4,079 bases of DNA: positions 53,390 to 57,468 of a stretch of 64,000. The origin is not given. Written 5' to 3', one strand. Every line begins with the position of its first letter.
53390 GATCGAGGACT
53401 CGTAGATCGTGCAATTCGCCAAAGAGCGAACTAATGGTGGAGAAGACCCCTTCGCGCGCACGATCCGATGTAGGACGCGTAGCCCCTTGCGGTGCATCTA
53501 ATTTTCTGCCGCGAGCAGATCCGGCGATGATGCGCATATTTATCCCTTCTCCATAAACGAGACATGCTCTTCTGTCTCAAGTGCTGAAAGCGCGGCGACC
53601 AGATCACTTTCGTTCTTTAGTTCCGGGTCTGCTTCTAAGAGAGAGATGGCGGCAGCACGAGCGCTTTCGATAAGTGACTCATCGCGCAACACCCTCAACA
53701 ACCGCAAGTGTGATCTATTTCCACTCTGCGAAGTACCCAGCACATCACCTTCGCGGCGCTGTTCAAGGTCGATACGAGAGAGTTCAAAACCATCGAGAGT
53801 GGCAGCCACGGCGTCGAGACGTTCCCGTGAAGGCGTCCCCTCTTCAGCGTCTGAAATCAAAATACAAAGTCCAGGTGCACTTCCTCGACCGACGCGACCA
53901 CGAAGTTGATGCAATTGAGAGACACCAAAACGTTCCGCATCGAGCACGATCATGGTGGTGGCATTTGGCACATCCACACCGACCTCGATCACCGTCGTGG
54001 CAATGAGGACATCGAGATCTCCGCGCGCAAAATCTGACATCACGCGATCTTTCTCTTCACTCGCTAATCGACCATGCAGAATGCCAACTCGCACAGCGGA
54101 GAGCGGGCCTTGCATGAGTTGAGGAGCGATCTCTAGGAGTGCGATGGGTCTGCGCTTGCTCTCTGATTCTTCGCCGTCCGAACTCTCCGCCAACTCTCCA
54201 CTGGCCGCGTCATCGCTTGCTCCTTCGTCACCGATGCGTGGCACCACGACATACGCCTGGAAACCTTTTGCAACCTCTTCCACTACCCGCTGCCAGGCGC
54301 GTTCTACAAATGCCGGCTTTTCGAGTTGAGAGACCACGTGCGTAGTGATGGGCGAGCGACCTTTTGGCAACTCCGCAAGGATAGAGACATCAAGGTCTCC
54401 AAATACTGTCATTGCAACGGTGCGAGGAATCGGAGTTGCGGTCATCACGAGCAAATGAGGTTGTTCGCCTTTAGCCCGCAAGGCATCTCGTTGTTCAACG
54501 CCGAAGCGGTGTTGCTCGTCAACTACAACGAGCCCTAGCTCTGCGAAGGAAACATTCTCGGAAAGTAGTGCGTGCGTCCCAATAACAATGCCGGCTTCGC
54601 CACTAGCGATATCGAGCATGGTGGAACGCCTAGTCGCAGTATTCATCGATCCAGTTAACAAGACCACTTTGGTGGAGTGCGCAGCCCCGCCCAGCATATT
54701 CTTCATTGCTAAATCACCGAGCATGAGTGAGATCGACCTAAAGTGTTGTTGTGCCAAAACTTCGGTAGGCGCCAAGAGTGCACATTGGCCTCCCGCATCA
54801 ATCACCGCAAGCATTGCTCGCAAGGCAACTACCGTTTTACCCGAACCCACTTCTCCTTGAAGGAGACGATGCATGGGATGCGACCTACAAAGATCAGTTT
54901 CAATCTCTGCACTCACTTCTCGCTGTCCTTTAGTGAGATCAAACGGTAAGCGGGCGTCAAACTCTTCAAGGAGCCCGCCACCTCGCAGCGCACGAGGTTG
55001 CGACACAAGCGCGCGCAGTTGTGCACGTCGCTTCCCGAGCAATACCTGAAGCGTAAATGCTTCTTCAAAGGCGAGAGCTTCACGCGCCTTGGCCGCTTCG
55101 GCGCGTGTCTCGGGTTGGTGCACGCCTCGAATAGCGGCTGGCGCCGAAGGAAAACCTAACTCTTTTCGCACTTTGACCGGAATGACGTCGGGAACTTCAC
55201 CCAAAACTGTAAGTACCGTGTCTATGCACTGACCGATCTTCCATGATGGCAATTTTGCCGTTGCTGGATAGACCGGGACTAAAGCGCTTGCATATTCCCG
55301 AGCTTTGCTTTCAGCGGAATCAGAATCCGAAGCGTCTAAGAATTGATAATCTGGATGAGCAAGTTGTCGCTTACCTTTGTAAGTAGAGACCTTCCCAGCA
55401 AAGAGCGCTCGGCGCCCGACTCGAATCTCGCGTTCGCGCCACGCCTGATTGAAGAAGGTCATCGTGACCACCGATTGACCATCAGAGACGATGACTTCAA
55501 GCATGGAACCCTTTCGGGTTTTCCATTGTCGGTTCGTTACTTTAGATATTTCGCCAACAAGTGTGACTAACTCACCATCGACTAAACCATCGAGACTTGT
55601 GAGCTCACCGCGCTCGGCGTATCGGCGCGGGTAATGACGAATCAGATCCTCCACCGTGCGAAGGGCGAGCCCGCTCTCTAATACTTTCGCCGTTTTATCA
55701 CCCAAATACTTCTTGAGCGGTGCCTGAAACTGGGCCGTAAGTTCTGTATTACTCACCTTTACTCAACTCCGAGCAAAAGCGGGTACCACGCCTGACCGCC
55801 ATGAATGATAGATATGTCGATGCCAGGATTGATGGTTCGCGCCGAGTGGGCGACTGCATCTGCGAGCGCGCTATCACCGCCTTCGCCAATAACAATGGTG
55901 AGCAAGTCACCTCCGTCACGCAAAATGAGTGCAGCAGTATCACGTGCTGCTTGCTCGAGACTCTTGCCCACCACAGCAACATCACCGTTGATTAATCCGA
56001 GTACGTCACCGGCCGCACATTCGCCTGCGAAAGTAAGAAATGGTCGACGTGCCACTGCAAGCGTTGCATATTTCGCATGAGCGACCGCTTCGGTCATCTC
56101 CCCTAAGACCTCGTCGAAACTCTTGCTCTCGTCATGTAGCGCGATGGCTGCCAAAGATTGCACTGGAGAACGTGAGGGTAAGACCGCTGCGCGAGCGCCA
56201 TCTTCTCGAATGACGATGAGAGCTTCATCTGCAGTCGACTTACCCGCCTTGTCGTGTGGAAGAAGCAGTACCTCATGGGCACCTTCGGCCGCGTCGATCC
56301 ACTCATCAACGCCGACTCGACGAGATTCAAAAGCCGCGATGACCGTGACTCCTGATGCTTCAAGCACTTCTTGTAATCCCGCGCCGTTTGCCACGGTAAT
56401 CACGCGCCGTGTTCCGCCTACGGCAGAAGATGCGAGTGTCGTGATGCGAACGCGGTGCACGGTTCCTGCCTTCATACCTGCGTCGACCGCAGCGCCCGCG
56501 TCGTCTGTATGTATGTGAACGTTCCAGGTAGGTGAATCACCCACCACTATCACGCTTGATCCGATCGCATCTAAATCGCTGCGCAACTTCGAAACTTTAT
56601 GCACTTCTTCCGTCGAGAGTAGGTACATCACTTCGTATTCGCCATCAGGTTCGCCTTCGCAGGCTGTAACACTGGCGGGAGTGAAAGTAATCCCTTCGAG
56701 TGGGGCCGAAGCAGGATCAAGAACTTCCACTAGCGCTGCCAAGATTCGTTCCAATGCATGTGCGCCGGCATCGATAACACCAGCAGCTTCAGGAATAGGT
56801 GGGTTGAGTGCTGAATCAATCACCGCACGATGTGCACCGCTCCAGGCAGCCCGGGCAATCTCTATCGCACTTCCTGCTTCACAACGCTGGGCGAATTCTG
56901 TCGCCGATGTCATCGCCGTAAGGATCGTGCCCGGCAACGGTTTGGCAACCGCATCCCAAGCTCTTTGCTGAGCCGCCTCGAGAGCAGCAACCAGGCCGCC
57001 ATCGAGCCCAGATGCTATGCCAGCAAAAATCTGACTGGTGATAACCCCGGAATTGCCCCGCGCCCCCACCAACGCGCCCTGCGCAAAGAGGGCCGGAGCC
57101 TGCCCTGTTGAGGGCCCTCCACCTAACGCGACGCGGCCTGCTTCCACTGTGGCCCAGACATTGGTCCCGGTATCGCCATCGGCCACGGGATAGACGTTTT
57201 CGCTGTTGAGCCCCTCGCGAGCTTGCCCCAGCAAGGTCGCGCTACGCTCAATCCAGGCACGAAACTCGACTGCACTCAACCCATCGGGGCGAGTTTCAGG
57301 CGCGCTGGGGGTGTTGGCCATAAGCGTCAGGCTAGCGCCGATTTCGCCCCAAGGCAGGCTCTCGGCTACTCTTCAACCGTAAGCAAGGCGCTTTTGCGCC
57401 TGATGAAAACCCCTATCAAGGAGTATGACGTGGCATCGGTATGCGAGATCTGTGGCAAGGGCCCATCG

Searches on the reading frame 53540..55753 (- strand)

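Call 46: search_protein_families(library=pfam, proteins=[window:53540-55753:-], max_evalue=0.001)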
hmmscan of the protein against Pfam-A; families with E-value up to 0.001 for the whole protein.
window:53540-55753:- (737 aa): 7 families
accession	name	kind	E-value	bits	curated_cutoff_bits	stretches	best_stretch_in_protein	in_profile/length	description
PF00271.37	Helicase_C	-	9.9e-21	74.5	23.5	1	553-623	39-108/110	Helicase conserved C-terminal domain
PF00270.35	DEAD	-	3.3e-20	72.9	26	1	295-447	16-165/167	DEAD/DEAH box helicase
PF17191.10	RecG_wedge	-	2.8e-15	56.7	23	1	15-175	6-153/162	RecG wedge domain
PF04851.21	ResIII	-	1.5e-10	41.7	22.5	1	272-441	3-162/164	Type III restriction enzyme, res subunit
PF19833.4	RecG_dom3_C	-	3.7e-09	37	26.8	1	652-715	1-64/87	ATP-dependent DNA helicase RecG, domain 3, C-terminal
PF01336.31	tRNA_anti-codon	-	5.9e-07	29.8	27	1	63-137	1-73/75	OB-fold nucleic acid binding domain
PF13604.12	AAA_30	-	0.00088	19.5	27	0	275-425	4-108/191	AAA domain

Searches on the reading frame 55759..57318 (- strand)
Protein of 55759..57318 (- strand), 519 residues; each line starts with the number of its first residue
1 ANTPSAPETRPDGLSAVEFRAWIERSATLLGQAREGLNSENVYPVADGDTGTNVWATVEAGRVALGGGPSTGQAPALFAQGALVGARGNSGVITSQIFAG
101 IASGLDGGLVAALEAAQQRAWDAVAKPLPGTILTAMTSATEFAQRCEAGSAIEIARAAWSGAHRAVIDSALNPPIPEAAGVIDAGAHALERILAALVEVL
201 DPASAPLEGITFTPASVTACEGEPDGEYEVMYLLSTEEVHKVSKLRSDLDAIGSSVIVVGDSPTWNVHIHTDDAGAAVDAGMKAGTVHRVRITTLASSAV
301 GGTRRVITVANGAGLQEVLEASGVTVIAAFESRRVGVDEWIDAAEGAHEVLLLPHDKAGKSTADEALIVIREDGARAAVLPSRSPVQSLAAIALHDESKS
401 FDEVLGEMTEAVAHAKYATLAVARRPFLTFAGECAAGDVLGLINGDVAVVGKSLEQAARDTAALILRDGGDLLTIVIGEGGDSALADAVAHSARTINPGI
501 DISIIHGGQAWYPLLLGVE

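Call 46: search_protein_families(library=pfam, proteins=[window:55759-57318:-], max_evalue=0.001)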
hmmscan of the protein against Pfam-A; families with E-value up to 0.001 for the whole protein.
window:55759-57318:- (519 aa): 3 families
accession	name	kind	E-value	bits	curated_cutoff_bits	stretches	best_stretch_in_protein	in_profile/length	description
PF13684.11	FakA-like_C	-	1.9e-40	139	23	1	306-519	2-216/216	Fatty acid kinase subunit A-like, C-terminal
PF21645.3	FakA-like_M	-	4.3e-19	68.6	24.9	1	227-297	3-75/80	Fatty acid kinase subunit A-like, middle domain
PF02734.22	Dak2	-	7.3e-17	62.2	27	1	44-197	1-173/174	DAK2 domain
